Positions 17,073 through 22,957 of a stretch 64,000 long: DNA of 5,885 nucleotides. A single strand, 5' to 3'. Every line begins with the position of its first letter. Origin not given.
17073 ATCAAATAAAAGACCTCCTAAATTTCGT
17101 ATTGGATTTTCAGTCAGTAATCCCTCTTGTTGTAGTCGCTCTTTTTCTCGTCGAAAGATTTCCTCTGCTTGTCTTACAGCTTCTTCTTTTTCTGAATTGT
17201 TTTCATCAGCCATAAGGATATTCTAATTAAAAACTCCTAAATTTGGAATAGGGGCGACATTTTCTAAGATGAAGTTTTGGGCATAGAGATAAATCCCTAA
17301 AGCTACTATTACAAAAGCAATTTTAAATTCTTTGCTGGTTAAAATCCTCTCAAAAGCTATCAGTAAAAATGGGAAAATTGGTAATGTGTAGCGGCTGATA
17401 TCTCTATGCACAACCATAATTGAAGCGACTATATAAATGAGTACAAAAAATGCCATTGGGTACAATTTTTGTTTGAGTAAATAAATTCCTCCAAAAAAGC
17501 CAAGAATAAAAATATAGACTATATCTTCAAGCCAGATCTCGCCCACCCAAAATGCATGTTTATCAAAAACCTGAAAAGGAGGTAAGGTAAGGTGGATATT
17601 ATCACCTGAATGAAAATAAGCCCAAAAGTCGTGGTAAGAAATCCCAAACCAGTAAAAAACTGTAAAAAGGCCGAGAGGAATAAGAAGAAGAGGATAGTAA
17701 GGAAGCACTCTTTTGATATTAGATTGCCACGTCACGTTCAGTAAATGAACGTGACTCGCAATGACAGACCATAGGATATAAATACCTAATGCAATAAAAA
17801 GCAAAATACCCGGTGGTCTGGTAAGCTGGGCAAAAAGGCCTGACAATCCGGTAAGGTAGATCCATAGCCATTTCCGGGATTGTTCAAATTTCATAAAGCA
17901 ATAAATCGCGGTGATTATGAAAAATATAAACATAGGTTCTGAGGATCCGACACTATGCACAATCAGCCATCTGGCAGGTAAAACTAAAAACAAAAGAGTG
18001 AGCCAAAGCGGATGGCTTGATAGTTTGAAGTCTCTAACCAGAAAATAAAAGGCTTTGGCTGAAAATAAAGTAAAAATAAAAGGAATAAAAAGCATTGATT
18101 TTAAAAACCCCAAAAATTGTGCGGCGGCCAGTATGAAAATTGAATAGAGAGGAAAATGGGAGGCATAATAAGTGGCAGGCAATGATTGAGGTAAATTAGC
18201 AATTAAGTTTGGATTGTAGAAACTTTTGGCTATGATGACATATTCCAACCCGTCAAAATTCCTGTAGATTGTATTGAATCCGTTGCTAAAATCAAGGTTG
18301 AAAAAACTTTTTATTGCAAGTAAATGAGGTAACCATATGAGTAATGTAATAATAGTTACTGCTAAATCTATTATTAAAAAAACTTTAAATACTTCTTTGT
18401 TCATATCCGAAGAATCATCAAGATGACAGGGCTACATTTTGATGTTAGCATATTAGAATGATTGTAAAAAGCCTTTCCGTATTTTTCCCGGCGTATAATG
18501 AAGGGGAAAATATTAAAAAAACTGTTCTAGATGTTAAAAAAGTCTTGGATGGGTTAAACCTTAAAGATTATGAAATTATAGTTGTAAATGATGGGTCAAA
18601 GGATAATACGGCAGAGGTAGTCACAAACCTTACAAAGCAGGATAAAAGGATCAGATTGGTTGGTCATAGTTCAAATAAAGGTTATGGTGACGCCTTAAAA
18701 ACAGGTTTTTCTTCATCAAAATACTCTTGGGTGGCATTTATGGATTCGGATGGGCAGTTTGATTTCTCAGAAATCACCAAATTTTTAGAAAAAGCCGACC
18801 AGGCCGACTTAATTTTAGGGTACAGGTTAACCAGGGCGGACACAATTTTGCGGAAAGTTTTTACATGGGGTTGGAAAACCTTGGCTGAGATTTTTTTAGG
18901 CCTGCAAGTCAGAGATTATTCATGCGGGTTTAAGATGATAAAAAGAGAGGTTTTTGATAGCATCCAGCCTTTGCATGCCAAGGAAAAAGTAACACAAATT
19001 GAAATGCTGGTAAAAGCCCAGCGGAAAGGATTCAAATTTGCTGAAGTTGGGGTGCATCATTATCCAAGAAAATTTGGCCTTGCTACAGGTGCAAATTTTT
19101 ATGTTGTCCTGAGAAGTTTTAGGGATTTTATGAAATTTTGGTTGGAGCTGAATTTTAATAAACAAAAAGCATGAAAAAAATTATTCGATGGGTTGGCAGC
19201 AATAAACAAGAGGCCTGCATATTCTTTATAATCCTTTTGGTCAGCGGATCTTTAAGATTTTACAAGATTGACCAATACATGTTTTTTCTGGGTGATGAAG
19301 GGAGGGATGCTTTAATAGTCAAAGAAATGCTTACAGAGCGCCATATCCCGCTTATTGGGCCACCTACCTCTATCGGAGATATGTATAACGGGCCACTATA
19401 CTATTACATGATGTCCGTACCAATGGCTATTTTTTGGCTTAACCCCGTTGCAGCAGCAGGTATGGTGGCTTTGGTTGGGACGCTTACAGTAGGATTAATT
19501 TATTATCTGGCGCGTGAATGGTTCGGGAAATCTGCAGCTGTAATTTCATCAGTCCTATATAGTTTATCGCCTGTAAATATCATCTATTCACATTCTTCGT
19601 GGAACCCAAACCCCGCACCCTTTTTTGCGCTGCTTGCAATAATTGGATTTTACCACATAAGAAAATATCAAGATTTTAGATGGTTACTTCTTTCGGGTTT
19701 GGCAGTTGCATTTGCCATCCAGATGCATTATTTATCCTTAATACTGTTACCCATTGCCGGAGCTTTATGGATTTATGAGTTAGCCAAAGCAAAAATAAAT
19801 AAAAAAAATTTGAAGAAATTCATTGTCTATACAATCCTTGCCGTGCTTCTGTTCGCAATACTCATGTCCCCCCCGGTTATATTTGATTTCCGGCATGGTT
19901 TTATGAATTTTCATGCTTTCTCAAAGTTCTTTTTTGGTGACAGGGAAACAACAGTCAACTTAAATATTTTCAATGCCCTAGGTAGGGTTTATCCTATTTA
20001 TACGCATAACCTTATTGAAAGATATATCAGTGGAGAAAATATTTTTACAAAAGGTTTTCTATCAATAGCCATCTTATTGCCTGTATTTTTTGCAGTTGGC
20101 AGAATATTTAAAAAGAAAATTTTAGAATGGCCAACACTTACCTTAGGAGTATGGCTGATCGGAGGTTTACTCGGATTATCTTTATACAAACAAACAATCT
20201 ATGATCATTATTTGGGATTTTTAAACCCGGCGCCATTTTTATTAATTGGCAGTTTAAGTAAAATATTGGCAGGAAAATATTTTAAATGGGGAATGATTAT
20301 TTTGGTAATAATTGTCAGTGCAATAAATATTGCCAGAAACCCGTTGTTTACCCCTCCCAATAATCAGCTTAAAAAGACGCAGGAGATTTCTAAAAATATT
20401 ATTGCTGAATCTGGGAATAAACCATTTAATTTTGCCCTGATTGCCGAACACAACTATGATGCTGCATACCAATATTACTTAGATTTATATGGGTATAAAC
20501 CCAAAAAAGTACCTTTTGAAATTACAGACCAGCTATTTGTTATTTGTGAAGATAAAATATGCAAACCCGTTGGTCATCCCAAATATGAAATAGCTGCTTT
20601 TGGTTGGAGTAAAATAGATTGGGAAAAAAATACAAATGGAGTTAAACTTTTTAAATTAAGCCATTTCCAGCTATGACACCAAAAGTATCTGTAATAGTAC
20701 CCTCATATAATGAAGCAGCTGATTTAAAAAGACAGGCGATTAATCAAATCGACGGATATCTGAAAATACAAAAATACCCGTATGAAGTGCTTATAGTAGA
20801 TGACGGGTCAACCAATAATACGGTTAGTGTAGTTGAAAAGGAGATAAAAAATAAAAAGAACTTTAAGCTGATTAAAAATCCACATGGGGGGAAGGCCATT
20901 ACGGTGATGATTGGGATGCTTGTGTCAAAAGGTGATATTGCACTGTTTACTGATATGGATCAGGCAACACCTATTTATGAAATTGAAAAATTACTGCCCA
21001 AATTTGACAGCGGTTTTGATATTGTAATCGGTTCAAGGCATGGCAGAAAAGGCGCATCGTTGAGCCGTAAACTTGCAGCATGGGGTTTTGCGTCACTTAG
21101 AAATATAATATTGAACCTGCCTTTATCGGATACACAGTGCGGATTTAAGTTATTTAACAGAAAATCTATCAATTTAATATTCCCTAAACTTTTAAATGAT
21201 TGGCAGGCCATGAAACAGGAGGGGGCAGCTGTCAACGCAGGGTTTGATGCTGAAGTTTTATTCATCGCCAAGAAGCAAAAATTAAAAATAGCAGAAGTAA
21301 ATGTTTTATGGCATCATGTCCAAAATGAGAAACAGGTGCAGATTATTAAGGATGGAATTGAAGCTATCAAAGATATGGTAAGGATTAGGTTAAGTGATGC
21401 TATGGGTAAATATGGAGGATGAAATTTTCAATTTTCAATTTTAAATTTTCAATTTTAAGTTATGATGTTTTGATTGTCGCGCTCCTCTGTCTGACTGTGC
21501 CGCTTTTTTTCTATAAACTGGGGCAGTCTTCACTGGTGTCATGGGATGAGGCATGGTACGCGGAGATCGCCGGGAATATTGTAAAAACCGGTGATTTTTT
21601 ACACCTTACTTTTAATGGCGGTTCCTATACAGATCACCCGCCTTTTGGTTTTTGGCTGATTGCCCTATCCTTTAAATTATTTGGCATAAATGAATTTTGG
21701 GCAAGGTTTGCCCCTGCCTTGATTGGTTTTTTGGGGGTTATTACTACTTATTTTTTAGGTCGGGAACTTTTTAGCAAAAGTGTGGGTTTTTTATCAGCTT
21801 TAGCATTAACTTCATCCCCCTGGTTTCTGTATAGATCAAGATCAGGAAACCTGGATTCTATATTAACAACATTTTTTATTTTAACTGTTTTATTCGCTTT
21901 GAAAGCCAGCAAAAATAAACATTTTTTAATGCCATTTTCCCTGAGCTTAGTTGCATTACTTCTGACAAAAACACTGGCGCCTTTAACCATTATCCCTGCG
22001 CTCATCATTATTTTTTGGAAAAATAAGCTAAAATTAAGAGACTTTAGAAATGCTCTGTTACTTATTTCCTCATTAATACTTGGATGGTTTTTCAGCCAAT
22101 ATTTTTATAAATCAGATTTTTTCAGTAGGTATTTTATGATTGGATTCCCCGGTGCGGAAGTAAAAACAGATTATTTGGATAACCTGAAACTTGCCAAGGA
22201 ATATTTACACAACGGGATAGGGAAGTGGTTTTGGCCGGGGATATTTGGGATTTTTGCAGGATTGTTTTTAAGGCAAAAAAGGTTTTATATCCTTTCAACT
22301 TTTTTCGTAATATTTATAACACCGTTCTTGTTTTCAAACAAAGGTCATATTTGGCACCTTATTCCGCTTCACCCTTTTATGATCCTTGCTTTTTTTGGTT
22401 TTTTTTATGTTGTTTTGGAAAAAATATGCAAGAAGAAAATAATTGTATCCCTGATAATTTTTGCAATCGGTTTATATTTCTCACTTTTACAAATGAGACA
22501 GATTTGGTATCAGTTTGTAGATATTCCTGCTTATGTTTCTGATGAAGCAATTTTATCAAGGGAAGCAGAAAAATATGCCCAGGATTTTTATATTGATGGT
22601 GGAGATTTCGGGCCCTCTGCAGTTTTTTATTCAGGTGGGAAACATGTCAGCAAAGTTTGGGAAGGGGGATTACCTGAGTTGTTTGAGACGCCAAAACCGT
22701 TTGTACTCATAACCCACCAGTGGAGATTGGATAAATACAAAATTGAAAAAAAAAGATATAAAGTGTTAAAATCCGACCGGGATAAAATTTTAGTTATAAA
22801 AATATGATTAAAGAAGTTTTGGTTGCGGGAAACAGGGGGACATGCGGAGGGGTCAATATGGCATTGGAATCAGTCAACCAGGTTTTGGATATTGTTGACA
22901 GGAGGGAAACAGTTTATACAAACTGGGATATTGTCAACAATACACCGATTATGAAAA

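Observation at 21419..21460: Heptanucleotide tandem repeat (AATTTTC x5) directly after the start codon of a GT-C glycosyltransferase: candidate phase-variation switch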

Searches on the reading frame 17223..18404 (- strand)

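Call 10: search_protein_families(library=pfam, proteins=[window:17223-18404:-], max_evalue=0.01)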
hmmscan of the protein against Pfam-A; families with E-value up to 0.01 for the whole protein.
window:17223-18404:- (393 aa): 2 families
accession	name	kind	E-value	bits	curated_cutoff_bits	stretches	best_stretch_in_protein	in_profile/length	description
PF02366.24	PMT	-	1.3e-06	28.6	22.7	1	103-252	84-238/245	Dolichyl-phosphate-mannose-protein mannosyltransferase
PF13231.12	PMT_2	-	0.0047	17.6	26.1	1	102-218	22-136/160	Dolichyl-phosphate-mannose-protein mannosyltransferase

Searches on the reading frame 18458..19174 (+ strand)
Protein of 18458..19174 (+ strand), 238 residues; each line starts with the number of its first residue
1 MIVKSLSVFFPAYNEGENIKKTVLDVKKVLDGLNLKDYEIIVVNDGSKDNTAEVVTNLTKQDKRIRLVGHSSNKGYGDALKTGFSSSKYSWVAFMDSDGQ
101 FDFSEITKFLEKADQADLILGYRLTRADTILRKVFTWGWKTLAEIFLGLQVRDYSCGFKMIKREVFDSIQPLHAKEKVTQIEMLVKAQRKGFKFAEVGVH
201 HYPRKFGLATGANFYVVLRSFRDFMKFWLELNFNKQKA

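Call 10: search_protein_families(library=pfam, proteins=[window:18458-19174:+], max_evalue=0.01)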
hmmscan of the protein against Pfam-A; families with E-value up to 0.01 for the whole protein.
window:18458-19174:+ (238 aa): 3 families
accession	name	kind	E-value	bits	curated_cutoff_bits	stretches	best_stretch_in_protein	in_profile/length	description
PF00535.33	Glycos_transf_2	-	1.8e-32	113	23.3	1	7-168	1-166/168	Glycosyl transferase family 2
PF10111.15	Glyco_tranf_2_2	-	3.4e-07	30.5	27.3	1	7-109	1-102/276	Glycosyltransferase like family 2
PF13641.12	Glyco_tranf_2_3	-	0.00021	21.8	27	1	6-98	3-96/230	Glycosyltransferase like family 2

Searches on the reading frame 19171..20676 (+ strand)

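Call 10: search_protein_families(library=pfam, proteins=[window:19171-20676:+], max_evalue=0.01)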
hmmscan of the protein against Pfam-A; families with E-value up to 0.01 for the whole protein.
window:19171-20676:+ (501 aa): 1 family
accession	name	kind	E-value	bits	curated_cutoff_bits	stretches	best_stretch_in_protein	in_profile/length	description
PF13231.12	PMT_2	-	2.5e-13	51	26.1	1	74-237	3-159/160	Dolichyl-phosphate-mannose-protein mannosyltransferase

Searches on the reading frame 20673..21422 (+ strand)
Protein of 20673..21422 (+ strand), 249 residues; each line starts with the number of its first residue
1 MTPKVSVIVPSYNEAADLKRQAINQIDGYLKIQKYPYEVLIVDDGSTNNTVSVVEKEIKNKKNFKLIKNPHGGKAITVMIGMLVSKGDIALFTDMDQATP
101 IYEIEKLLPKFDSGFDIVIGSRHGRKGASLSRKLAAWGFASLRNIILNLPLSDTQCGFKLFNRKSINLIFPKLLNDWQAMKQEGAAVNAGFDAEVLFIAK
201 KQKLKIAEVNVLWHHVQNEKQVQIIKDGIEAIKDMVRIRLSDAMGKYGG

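Call 10: search_protein_families(library=pfam, proteins=[window:20673-21422:+], max_evalue=0.01)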
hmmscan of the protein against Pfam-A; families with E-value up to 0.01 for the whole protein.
window:20673-21422:+ (249 aa): 5 families
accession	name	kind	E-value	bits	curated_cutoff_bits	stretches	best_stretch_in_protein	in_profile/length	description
PF00535.33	Glycos_transf_2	-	2.4e-26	93.1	23.3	1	6-167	1-165/168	Glycosyl transferase family 2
PF13641.12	Glyco_tranf_2_3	-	6.7e-06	26.7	27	1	3-137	1-138/230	Glycosyltransferase like family 2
PF22662.2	Csa3_N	-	0.0029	18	27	1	7-85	29-111/120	Csa3 CRISPR-associated Rossmann-like domain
PF10111.15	Glyco_tranf_2_2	-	0.0034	17.4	27.3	1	26-107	19-102/276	Glycosyltransferase like family 2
PF12588.13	PSDC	-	0.007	16.9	23.4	0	144-179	77-111/138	Phophatidylserine decarboxylase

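Call 14: find_encoding_contigs(protein=window:20673-21422:+, flank=4000, max_places=10)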
Protein window:20673-21422:+ (249 aa): 5 contigs read that carry it; 3 places shown.
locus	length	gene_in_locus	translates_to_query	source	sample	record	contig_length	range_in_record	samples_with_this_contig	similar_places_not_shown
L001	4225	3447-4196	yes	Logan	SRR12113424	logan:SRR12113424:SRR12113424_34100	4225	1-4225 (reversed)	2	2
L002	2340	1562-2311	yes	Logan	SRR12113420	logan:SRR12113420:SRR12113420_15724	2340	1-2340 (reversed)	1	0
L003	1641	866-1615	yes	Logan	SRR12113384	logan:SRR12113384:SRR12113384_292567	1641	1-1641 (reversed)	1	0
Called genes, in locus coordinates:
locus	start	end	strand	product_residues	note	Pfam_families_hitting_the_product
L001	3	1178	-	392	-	?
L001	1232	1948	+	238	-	PF00535:Glycos_transf_2, PF10111:Glyco_tranf_2_2 (weak)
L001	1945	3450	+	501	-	PF13231:PMT_2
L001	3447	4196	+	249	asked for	PF00535:Glycos_transf_2, PF13641:Glyco_tranf_2_3 (weak)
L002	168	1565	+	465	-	PF13231:PMT_2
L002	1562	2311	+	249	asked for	PF00535:Glycos_transf_2, PF13641:Glyco_tranf_2_3 (weak)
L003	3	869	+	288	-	?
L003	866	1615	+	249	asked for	PF00535:Glycos_transf_2, PF13641:Glyco_tranf_2_3 (weak)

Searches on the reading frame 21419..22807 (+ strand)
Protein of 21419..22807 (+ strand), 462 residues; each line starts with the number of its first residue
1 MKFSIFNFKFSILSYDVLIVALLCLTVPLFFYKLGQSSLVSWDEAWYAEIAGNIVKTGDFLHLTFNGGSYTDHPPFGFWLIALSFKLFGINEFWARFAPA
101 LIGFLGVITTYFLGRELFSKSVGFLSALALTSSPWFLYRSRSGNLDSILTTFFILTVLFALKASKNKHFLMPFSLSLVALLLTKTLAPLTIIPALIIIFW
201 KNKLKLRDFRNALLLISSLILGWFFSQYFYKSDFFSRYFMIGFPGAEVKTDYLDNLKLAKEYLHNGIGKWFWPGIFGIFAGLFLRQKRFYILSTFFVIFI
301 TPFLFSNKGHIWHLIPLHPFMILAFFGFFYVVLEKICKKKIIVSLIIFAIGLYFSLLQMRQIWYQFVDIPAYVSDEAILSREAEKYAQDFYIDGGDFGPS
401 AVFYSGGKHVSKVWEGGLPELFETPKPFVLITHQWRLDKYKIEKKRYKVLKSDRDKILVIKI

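Call 10: search_protein_families(library=pfam, proteins=[window:21419-22807:+], max_evalue=0.01)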
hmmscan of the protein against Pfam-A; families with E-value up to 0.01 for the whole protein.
window:21419-22807:+ (462 aa): 3 families
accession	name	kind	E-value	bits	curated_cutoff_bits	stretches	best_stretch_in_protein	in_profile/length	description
PF13231.12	PMT_2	-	2.8e-20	73.6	26.1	1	72-213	1-145/160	Dolichyl-phosphate-mannose-protein mannosyltransferase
PF02366.24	PMT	-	1e-09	38.8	22.7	1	22-206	3-204/245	Dolichyl-phosphate-mannose-protein mannosyltransferase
PF02516.20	STT3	-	4.6e-07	30.1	24.5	1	60-361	57-352/405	Oligosaccharyl transferase STT3, N-terminal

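Call 11: find_encoding_contigs(protein=window:21419-22807:+, flank=3000, max_places=10)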
Protein window:21419-22807:+ (462 aa): no gene with exactly this product is on record in the collection.
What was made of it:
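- Tried and rejected: (1) Exact look-up of the 462-aa protein found nothing on record (call 11).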

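Call 12: find_homologous_proteins(query=window:21419-22807:+)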
Query window:21419-22807:+ (462 aa): 626 proteins with E <= 0.001 among 8000 candidates; the best 120 are listed.
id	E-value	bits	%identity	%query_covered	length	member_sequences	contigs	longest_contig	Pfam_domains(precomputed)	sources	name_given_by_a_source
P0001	6.5e-234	796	77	93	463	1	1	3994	PF02366.25,PF13231.13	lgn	-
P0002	1.6e-184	633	64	97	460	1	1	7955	PF13231.13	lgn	-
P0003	7.3e-180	617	62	93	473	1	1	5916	PF13231.13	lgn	-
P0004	6.4e-173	594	61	94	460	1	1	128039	PF02366.25,PF13231.13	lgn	-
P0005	3.1e-172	592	59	97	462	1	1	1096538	PF13231.13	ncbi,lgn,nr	ncbi:MAG: glycosyltransferase family 39 protein [Candidatus Daviesbacteria bacterium]|nr:glycosyltra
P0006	1.7e-171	590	60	97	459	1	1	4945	PF13231.13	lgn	-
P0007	3.7e-171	589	61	94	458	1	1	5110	PF13231.13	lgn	-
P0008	2.9e-168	579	59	97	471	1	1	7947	PF13231.13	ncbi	-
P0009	7.9e-168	578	60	97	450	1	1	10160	PF02366.25,PF13231.13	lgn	-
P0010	1.7e-167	576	59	94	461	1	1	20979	PF13231.13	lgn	-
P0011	4.1e-167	575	58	98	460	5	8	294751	PF02366.25,PF13231.13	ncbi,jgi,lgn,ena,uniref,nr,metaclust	ncbi:hypothetical protein A2617_02300 [Candidatus Daviesbacteria bacterium RIFOXYD1_FULL_41_10]|unir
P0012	5.8e-167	575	58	98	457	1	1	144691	PF02366.25,PF13231.13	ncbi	-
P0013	1.1e-166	574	59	93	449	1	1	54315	PF02366.25,PF13231.13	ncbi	-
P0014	1.6e-166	573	56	100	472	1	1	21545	PF02366.25,PF13231.13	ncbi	-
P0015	2.8e-166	572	59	94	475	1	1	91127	PF02366.25,PF13231.13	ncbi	-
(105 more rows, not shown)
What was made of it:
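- On GT-C fold glycosyltransferase (PMT_2 / GT39-like): Homologues are named glycosyltransferase family 39 (call 12).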
